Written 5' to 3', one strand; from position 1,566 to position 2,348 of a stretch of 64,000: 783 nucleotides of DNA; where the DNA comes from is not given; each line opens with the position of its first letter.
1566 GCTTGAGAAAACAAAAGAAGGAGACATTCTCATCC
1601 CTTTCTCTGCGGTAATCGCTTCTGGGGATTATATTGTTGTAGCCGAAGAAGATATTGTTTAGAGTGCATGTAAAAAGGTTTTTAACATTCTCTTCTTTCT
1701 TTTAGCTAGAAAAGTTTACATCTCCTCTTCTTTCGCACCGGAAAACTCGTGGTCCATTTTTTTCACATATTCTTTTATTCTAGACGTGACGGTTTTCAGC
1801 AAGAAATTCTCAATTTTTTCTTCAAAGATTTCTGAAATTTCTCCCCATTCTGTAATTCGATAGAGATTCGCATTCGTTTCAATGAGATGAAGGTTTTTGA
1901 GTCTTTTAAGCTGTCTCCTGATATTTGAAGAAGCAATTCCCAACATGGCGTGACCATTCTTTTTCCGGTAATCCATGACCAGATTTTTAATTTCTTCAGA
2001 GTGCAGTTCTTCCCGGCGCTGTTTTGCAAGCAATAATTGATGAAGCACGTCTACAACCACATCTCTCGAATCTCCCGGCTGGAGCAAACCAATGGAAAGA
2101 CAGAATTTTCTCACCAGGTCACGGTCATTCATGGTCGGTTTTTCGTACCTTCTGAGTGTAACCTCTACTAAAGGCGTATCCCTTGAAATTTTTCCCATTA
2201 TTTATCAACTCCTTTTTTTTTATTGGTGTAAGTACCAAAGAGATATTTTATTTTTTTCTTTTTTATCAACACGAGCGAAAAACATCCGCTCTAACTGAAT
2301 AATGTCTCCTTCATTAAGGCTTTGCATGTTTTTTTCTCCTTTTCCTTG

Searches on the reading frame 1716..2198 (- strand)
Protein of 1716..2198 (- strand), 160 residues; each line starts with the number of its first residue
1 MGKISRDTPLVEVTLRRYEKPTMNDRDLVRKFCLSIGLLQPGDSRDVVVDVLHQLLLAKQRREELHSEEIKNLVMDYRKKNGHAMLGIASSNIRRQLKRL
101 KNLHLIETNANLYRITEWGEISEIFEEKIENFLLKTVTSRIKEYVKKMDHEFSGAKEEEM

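Call 56: search_protein_families(library=pfam, max_evalue=0.01, proteins=[window:1716-2198:-])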
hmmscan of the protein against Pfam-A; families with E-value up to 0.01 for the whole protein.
window:1716-2198:- (160 aa): 1 family
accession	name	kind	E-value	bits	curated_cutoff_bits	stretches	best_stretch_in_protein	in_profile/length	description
PF25213.1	HVO_A0261_N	-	0.0038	17.5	35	0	84-121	32-69/86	HVO_A0261 N-terminal domain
